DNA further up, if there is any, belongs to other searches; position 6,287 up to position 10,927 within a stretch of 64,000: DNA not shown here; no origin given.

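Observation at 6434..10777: Autotransporter whose passenger is built from four Cache ligand-binding domains plus Calx-beta and Big_2 modules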

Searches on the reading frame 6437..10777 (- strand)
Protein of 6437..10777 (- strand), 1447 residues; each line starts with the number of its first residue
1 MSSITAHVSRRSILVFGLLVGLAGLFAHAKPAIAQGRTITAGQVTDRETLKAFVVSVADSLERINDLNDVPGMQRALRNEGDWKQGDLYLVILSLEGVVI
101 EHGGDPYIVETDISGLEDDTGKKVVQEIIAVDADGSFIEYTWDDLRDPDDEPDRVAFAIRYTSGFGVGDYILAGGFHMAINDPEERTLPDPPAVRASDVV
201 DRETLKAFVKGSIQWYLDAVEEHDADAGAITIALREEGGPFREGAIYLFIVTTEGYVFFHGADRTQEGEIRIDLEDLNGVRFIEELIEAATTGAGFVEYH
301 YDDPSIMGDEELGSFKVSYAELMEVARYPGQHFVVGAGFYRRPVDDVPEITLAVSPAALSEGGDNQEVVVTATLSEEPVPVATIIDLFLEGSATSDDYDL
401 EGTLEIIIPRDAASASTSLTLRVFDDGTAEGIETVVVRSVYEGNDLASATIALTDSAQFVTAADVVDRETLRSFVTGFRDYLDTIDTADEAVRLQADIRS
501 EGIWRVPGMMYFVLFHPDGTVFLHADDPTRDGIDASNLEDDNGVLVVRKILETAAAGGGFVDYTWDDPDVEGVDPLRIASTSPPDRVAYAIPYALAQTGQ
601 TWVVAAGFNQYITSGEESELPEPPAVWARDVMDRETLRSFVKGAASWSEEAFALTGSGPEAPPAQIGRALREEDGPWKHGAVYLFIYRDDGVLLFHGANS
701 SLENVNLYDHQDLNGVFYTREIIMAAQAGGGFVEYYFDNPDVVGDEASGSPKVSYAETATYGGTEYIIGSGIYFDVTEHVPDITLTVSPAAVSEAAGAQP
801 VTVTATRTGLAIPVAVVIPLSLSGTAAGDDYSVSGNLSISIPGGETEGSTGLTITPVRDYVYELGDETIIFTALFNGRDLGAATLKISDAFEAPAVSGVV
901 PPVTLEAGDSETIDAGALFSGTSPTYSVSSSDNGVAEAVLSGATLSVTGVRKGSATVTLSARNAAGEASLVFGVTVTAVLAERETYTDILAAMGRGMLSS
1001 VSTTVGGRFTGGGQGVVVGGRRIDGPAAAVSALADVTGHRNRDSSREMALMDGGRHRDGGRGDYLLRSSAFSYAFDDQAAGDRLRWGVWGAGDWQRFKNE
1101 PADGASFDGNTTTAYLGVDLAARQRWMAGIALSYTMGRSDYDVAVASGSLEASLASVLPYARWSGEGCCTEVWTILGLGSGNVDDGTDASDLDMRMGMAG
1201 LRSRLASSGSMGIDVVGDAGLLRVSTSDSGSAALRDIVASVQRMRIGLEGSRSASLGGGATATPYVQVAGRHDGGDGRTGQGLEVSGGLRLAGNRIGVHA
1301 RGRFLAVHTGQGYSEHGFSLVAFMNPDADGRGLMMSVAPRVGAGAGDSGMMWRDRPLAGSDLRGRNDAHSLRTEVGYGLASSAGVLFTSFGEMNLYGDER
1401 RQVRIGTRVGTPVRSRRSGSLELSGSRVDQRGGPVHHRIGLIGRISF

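Call 3: search_protein_families(library=pfam, proteins=[window:6437-10777:-], max_evalue=1)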
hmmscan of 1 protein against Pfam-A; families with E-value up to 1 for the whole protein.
window:6437-10777:- (1447 aa): 5 families
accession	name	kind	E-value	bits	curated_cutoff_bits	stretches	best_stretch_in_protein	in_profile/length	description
PF08269.17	dCache_2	-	2.9e-48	165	26.5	4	677-778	90-187/298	Cache domain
PF17200.10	sCache_2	-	2.2e-43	148.3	25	4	671-775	49-143/155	Single Cache domain 2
PF03797.25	Autotransporter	-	6.7e-07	29.7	26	1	1088-1281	1-209/255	Autotransporter beta-domain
PF02368.24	Big_2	-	0.0039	17.6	22.8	1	901-965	9-72/79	Bacterial Ig-like domain (group 2)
PF00801.26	PKD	-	0.31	11.5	23.5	0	905-974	11-78/80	PKD domain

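Call 4: search_protein_families(library=ncbifam, proteins=[window:6437-10777:-], max_evalue=1)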
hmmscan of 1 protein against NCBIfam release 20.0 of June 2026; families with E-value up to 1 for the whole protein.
window:6437-10777:- (1447 aa): 2 families
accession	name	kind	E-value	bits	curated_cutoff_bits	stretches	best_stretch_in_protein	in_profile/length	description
NF052443.1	SensHisKinMctS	equivalog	2.6e-27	95.3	700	3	247-353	96-190/457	two-component system sensor histidine kinase MctS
NF058645.1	MCPCtpMPsAe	equivalog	3.8e-16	59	900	2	682-778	95-186/558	methyl-accepting chemotaxis protein CtpM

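Call 7: find_homologous_proteins(query=window:6437-10777:-, max_evalue=0.00001)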
Query window:6437-10777:- (1447 aa): 160 proteins with E <= 0.00001 among 8000 candidates; the best 120 are listed.
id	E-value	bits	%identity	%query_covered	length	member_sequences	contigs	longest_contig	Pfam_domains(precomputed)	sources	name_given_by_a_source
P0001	0.0e+0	3206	100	100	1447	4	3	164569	PF03797.26,PF08269.18,PF17200.11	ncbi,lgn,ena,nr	ncbi:MAG: autotransporter domain-containing protein [Gemmatimonadetes bacterium]|nr:autotransporter 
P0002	0.0e+0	2970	93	100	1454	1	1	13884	PF03797.26,PF08269.18,PF17200.11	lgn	-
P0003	0.0e+0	2721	86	100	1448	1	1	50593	PF08269.18,PF17200.11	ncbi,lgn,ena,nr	ncbi:MAG: cache domain-containing protein [Gemmatimonadetes bacterium]|nr:cache domain-containing pr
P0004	0.0e+0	2551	64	59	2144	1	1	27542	PF17201.11,PF03797.26,PF08269.18,PF17200.11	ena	-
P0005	0.0e+0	2463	60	57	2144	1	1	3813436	PF17201.11,PF03797.26,PF08269.18,PF02368.25,PF17200.11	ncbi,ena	-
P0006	0.0e+0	2443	59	59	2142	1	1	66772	PF17201.11,PF03797.26,PF08269.18,PF02368.25,PF12408.14,PF17200.11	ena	-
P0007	0.0e+0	2336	58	61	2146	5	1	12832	PF17201.11,PF03797.26,PF08269.18,PF02368.25,PF17200.11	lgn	-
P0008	0.0e+0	2239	59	61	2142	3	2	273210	PF17201.11,PF03797.26,PF08269.18,PF17200.11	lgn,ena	-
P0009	0.0e+0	2211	77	58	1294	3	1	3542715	PF03797.26,PF08269.18,PF17200.11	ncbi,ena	-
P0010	0.0e+0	1903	58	61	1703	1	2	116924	PF17201.11,PF03797.26,PF08269.18,PF02368.25,PF17200.11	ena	-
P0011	0.0e+0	1897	57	61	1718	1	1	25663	PF17201.11,PF03797.26,PF08269.18,PF17200.11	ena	-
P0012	0.0e+0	1874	57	59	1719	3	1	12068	PF17201.11,PF03797.26,PF08269.18,PF17200.11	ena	-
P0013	0.0e+0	1851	59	59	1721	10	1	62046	PF17201.11,PF03797.26,PF08269.18,PF17200.11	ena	-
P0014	0.0e+0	1671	60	57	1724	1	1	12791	PF17201.11,PF03797.26,PF08269.18,PF17200.11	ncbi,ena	-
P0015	0.0e+0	1625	58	61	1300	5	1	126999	PF03797.26,PF08269.18,PF17200.11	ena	-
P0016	0.0e+0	1425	51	59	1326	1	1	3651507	PF17201.11,PF08269.18,PF17200.11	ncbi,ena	-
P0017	0.0e+0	1383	61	57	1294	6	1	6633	PF03797.26,PF08269.18,PF17200.11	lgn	-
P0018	0.0e+0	1369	61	57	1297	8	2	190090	PF08269.18,PF17200.11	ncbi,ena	-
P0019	0.0e+0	1338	57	59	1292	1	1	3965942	PF17201.11,PF03797.26,PF08269.18,PF02368.25,PF17200.11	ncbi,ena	-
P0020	0.0e+0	1332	60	57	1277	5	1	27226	PF17201.11,PF03797.26,PF08269.18,PF02368.25,PF17200.11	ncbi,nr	ncbi:MAG: cache domain-containing protein [Gemmatimonadetes bacterium]|nr:cache domain-containing pr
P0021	0.0e+0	1319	59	57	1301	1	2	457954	PF03797.26,PF08269.18,PF17200.11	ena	-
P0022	0.0e+0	1306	59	58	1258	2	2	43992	PF03797.26,PF08269.18,PF17200.11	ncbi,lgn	-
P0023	0.0e+0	1241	57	70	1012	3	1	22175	PF03797.26,PF08269.18,PF17200.11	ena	-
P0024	0.0e+0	1216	57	59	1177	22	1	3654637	PF08269.18,PF17200.11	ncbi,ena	-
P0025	0.0e+0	1156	58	68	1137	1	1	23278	PF03797.26,PF08269.18,PF17200.11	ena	-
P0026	0.0e+0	1139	54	68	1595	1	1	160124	PF08269.18,PF02368.25,PF17200.11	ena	-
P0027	0.0e+0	1120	53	68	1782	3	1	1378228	PF03797.26,PF08269.18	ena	-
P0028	0.0e+0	1088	61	42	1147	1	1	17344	PF17201.11,PF08269.18,PF17200.11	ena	-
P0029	0.0e+0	1084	56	68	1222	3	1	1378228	PF03797.26,PF08269.18,PF17200.11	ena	-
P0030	0.0e+0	1080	52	68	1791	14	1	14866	PF03797.26,PF08269.18,PF17200.11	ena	-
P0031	0.0e+0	1077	56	68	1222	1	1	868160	PF03797.26,PF08269.18,PF17200.11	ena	-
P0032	0.0e+0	1026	57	60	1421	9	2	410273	PF03797.26,PF08269.18,PF17200.11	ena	-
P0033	1.8e-291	988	51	68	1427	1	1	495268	PF03797.26,PF08269.18,PF17200.11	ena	-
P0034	3.4e-278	944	52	68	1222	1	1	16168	PF03797.26,PF08269.18,PF17200.11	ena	-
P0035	1.4e-120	422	37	39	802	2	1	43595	PF17201.11,PF08269.18,PF13860.13,PF17200.11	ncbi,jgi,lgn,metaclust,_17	metaclust:\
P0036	4.5e-120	420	32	26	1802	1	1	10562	PF19787.5,PF03797.26,PF08269.18,PF17200.11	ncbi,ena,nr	ncbi:MAG: autotransporter domain-containing protein [Nitrospinae bacterium]|nr:autotransporter domai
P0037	1.0e-101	360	43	22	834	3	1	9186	PF17201.11,PF08269.18,PF17200.11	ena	-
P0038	1.1e-101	360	44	21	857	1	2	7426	PF08269.18,PF17200.11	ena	-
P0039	1.3e-100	356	42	22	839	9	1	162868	PF08269.18,PF17200.11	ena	-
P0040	1.9e-100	355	41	22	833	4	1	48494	PF08269.18,PF17200.11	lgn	-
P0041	4.8e-100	354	43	24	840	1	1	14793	PF08269.18,PF17200.11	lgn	-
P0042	1.6e-99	352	43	23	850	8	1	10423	PF08269.18,PF17200.11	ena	-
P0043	6.2e-99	350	43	21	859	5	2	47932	PF08269.18,PF17200.11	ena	-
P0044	1.6e-98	349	42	23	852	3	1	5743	PF08269.18,PF17200.11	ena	-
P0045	2.4e-98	348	42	22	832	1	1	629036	PF08269.18,PF17200.11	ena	-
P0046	2.9e-98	348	45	22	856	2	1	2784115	PF08269.18,PF17200.11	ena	-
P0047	3.1e-98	348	43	22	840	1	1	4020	PF08269.18,PF17200.11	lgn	-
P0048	3.1e-98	348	42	21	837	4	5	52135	PF08269.18,PF17200.11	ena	-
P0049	3.3e-98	348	43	23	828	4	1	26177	PF08269.18,PF17200.11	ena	-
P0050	7.6e-98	347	42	22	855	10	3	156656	PF08269.18,PF17200.11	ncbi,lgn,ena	-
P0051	3.3e-97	345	44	22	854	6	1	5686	PF08269.18,PF17200.11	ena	-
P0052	3.7e-97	345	43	23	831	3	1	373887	PF08269.18,PF17200.11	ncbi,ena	-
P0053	3.7e-97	345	43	23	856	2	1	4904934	PF08269.18,PF17200.11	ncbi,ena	-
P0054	5.5e-97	344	44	22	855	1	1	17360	PF17201.11,PF08269.18,PF17200.11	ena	-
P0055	1.4e-96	343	45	23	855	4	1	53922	PF08269.18,PF17200.11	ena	-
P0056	1.8e-96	342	43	22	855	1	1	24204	PF08269.18,PF17200.11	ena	-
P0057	2.1e-96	342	42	22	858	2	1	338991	PF08269.18,PF17200.11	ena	-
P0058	3.1e-96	341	43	22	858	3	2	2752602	PF08269.18,PF17200.11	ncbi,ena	-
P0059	3.1e-96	341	44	22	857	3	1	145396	PF08269.18,PF17200.11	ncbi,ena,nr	ncbi:MAG: cache domain-containing protein [Gemmatimonadota bacterium]|nr:cache domain-containing pro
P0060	5.3e-96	341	42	23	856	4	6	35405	PF08269.18,PF17200.11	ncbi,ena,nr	ncbi:MAG: cache domain-containing protein [Gemmatimonadota bacterium]|nr:cache domain-containing pro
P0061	2.1e-95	339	42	23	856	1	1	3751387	PF17201.11,PF08269.18,PF17200.11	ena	-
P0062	2.4e-95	339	43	23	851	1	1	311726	PF17201.11,PF08269.18,PF17200.11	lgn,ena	-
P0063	2.5e-95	338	43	23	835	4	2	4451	PF08269.18,PF17200.11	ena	-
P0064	4.0e-95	338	42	22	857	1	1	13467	PF08269.18,PF17200.11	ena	-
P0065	8.3e-95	337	42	23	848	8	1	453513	PF08269.18,PF17200.11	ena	-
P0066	1.1e-94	336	42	23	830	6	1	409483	PF17201.11,PF08269.18,PF17200.11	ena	-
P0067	1.3e-94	336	42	23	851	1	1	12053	PF17201.11,PF08269.18,PF17200.11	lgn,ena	-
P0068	1.6e-94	336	41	23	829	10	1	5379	PF08269.18,PF17200.11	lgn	-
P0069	3.3e-94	335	42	22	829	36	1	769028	PF08269.18,PF17200.11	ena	-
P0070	2.1e-93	332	45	21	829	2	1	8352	PF08269.18,PF17200.11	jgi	-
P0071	3.1e-93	332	43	22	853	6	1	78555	PF17201.11,PF08269.18,PF17200.11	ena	-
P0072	5.0e-93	331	43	22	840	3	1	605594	PF08269.18,PF17200.11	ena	-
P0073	5.4e-93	331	43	22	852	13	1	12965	PF08269.18,PF17200.11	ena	-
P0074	6.3e-93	331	44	21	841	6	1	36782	PF08269.18,PF17200.11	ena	-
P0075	7.8e-93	330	45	21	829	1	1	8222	PF08269.18,PF17200.11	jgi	-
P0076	8.3e-93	330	42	22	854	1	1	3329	PF08269.18,PF17200.11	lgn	-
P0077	9.1e-93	330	43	23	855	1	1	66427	PF17201.11,PF08269.18,PF17200.11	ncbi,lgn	-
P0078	1.3e-92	329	41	23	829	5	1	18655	PF08269.18,PF17200.11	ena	-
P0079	1.4e-92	329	43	23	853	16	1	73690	PF08269.18,PF17200.11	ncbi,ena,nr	ncbi:MAG: cache domain-containing protein [Gemmatimonadetes bacterium]|nr:cache domain-containing pr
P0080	2.5e-92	329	43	22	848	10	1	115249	PF17201.11,PF08269.18,PF17200.11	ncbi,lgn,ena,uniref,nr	ncbi:cache domain-containing protein [Candidatus Palauibacter polyketidifaciens]|uniref:cache domain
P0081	9.2e-92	327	41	23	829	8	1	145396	PF08269.18,PF17200.11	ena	-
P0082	2.0e-91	326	41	23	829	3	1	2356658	PF08269.18,PF17200.11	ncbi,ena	-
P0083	2.6e-91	325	42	23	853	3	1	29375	PF08269.18,PF17200.11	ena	-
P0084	3.6e-91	325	42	23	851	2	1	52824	PF17201.11,PF08269.18,PF17200.11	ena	-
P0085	3.7e-91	325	44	23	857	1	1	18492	PF08269.18,PF17200.11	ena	-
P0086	1.8e-90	322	41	23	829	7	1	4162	PF08269.18,PF17200.11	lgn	-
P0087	1.9e-90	322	42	23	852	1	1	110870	PF08269.18,PF17200.11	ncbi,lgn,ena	-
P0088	2.6e-90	322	44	22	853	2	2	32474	PF08269.18,PF17200.11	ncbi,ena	-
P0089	2.8e-90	322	42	23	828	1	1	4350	PF08269.18,PF17200.11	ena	-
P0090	6.3e-90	321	42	23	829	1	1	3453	PF08269.18,PF17200.11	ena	-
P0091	2.2e-89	319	44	22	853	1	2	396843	PF08269.18,PF17200.11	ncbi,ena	-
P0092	5.0e-89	318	42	23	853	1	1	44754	PF08269.18,PF17200.11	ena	-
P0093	1.3e-88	316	44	22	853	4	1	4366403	PF08269.18,PF17200.11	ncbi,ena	-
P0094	3.3e-88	315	41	23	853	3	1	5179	PF08269.18,PF17200.11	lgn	-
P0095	4.1e-87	311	42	24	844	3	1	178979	PF08269.18,PF17200.11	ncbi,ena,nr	ncbi:MAG: cache domain-containing protein [Gemmatimonadota bacterium]|nr:cache domain-containing pro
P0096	8.2e-87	310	44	22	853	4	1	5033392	PF08269.18,PF17200.11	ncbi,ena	-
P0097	1.1e-86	310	43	22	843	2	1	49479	PF08269.18,PF17200.11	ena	-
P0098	1.2e-86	310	43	22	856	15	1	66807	PF08269.18,PF17200.11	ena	-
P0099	2.0e-86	309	41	23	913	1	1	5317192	PF08269.18,PF13860.13,PF17200.11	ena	-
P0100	2.9e-86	308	44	21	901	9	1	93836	PF08269.18,PF13860.13,PF17200.11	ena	-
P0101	4.6e-86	308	42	23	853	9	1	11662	PF08269.18,PF17200.11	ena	-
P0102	1.2e-85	306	44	22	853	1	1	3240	PF08269.18,PF17200.11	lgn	-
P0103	3.3e-85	305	43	22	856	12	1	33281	PF08269.18,PF17200.11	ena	-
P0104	1.3e-82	296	40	23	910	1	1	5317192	PF08269.18,PF13860.13,PF17200.11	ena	-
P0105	3.4e-80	288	41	23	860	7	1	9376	PF08269.18,PF17200.11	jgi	-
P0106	1.4e-76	276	38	21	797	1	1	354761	PF03797.26,PF08269.18,PF17200.11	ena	-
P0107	6.5e-73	264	41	21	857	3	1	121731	PF08269.18,PF17200.11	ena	-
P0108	2.1e-71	259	42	21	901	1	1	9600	PF08269.18,PF17200.11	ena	-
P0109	2.3e-64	236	34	26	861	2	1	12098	PF03797.26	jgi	jgi:hypothetical protein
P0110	2.9e-58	216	37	22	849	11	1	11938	PF03797.26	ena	-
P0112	2.3e-55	206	32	31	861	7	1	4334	PF03797.26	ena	-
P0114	1.2e-52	197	34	27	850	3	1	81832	PF03797.26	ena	-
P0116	1.6e-51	193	41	21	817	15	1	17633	PF08269.18,PF17200.11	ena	-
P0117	1.7e-51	193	30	22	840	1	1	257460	PF03797.26,PF08269.18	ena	-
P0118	2.0e-51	193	35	42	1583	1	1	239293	PF21027.4,PF22352.3,PF17963.8,PF13205.13,PF05345.19,PF13753.13,PF02010.22,PF18911.7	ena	-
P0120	4.7e-51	192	33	25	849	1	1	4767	PF03797.26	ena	-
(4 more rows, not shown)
